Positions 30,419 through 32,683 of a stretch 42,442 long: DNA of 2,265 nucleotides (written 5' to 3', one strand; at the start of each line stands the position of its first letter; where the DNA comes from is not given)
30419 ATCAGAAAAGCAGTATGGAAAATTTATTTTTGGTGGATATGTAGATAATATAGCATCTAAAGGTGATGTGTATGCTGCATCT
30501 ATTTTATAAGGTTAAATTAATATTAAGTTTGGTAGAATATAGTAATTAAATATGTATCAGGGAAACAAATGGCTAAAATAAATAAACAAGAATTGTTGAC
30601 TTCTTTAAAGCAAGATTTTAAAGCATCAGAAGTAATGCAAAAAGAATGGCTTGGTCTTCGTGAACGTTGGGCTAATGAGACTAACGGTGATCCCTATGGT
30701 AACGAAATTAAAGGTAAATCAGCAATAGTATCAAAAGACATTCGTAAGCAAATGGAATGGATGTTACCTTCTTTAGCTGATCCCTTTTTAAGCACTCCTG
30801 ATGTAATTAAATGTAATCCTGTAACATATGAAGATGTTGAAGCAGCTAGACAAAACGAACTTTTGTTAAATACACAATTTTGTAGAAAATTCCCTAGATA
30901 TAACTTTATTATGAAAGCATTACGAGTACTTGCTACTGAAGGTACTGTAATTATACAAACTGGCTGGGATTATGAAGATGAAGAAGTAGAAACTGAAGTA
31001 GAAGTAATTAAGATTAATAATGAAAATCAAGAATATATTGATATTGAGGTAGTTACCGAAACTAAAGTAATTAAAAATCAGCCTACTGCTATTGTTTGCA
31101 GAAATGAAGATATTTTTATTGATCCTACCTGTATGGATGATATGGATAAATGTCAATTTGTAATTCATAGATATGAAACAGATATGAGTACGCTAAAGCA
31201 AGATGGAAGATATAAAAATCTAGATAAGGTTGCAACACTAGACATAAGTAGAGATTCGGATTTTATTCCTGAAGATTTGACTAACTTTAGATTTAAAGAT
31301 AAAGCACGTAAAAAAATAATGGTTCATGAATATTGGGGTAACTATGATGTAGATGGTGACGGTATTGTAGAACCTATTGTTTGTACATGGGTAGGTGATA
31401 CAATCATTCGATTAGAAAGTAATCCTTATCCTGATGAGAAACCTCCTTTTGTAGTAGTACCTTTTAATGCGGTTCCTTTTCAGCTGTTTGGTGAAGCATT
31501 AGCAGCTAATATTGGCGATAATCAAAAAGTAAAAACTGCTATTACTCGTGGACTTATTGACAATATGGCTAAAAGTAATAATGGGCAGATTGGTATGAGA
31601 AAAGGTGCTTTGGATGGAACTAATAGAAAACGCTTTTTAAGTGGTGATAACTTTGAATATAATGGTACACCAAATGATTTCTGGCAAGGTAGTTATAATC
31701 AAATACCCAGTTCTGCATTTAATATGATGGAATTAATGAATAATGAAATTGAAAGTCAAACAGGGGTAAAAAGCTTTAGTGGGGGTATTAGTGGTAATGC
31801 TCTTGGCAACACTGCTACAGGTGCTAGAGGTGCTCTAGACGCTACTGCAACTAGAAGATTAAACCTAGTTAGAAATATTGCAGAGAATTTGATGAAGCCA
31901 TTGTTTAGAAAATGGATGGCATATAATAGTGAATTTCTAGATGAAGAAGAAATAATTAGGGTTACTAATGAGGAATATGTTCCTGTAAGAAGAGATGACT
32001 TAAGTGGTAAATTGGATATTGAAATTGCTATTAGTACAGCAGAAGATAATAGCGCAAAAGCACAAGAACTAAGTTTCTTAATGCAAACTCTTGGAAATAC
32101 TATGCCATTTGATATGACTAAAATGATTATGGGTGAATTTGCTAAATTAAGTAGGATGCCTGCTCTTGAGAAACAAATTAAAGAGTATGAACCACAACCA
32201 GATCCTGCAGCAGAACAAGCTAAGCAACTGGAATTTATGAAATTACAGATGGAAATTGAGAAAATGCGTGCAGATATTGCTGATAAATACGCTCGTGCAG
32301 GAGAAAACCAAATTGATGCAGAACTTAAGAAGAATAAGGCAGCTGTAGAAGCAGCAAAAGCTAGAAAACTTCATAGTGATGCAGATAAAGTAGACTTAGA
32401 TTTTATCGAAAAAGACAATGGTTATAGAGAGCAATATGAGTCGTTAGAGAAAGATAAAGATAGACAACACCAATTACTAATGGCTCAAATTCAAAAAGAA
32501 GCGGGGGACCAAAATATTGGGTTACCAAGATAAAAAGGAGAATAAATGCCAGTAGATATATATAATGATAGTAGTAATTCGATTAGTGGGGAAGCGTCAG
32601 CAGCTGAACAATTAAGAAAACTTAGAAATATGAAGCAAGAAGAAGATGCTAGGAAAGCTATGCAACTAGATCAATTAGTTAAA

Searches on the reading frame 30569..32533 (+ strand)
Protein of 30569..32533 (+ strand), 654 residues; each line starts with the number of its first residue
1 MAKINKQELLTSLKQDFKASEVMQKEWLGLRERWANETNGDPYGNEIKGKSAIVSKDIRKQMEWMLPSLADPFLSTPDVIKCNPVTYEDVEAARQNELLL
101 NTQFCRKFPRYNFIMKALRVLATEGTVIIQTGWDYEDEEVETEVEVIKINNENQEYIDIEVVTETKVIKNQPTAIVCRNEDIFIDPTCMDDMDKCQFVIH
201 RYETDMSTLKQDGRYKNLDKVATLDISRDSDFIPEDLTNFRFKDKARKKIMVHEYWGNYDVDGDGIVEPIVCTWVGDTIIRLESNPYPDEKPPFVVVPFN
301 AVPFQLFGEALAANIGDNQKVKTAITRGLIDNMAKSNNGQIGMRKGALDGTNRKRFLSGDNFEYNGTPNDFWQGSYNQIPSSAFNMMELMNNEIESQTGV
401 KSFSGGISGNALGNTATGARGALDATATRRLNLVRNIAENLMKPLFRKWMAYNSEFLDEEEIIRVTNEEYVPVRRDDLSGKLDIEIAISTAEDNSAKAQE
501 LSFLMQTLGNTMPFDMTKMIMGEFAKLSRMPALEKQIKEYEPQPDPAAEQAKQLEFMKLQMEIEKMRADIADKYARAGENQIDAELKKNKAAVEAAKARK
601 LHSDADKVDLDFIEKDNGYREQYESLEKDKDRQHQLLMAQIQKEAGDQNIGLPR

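Call 12: search_protein_families(library=phrogs, proteins=[window:30569-32533:+], max_evalue=0.00001)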
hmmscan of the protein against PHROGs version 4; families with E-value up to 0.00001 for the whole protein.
window:30569-32533:+ (654 aa): 2 families
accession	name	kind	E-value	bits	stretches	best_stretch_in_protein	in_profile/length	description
phrog_1216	-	head and packaging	1.7e-201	672.5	1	3-622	10-683/714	portal protein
phrog_156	-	head and packaging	1.6e-19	70.8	1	119-629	122-665/681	portal protein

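Call 15: search_dna_similar(query=window:30569-32533:+, collection=phages, mode=protein, max_rows=15)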
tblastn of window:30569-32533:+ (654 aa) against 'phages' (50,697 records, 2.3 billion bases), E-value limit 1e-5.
Records with a match: 721; places in all: 726; records where one place covers at least 80% of the query: 433.
Best place of each record, by identity: 60-80% 5; <60% 716.
By first word of the organism name: Pseudomonas 208; Escherichia 142; Vibrio 124; Klebsiella 29; Rhizobium 22; Erwinia 21; Achromobacter 17; Pectobacterium 14; Sulfitobacter 12; Salmonella 11; and 34 more.
By host as written in the record: - 100; Pseudomonas aeruginosa 78; Escherichia coli 68; Pseudomonas aeruginosa PAO1 27; Vibrio breoganii 16; Pseudomonas aeruginosa ATCC 27853 15; Klebsiella pneumoniae 14; Achromobacter xylosoxidans I2BC 12; and 197 more.
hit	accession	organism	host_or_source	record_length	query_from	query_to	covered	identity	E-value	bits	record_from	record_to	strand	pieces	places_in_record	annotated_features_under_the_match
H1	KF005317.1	Alteromonas phage vB_AmaP_AD45-P1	Alteromonas macleodii str. 'Balearic ...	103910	3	652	99%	62.4%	0e+0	776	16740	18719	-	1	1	hypothetical protein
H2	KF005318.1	Alteromonas phage vB_AmaP_AD45-P3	Alteromonas macleodii str. 'Balearic ...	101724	3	652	99%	62.4%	0e+0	776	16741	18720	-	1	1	hypothetical protein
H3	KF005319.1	Alteromonas phage vB_AmaP_AD45-P4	Alteromonas macleodii str. 'Balearic ...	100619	3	652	99%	62.4%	0e+0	776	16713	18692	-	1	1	hypothetical protein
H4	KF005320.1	Alteromonas phage vB_AmaP_AD45-P2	Alteromonas macleodii str. 'Balearic ...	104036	3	652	99%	62.4%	0e+0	776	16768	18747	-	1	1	hypothetical protein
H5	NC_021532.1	Alteromonas phage vB_AmaP_AD45-P1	Alteromonas macleodii str. 'Balearic ...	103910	3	652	99%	62.4%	0e+0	776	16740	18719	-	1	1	portal protein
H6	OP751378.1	Alteromonas phage vB_AmeP_PT11-V19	Alteromonas mediterranea PT11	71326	3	640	98%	50.7%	0e+0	620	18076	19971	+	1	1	portal protein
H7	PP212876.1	Alteromonas phage vB_AmeP-R22Y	Alteromonas marina SW-47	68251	3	646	98%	49.9%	0e+0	597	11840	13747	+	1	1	record has no annotation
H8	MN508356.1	Acinetobacter phage VB_ApiP_XC38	Acinetobacter pittii ABC38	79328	13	644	93%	44.0%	9e-113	477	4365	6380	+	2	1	portal protein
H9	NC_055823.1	Acinetobacter phage VB_ApiP_XC38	Acinetobacter pittii ABC38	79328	13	644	93%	44.0%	9e-113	477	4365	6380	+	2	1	portal protein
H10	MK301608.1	Vibrio virus vB_VspP_SBP1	Vibrio sp. SCSIO30225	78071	47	645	88%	46.1%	5e-120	490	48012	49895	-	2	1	portal protein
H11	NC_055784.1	Vibrio virus vB_VspP_SBP1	Vibrio sp. SCSIO30225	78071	47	645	88%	46.1%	5e-120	490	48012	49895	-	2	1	portal protein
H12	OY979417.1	Klebsiella phage vB_Kpn_K17alpha62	-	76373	10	646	94%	42.9%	2e-106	460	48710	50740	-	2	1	single strand DNA binding protein | RuvC-like Holliday junction resolvase | Mu Gam-like end protection | unknown function | HNH endonuclease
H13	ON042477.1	Vibrio phage PhiImVa-1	Vibrio alginolyticus strain NBRC 15630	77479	10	624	91%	44.5%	2e-116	491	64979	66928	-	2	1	portal protein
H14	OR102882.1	Vibrio phage vB_VpaP-MS02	Vibrio parahaemolyticus KCTC2729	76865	10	624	91%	44.5%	3e-115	487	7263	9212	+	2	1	portal protein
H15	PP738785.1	Klebsiella phage vB_KpnP_Tribble_ER49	Klebsiella pneumoniae KPPR1 (ATCC 43816)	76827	10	646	94%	42.7%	4e-106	459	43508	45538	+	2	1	portal protein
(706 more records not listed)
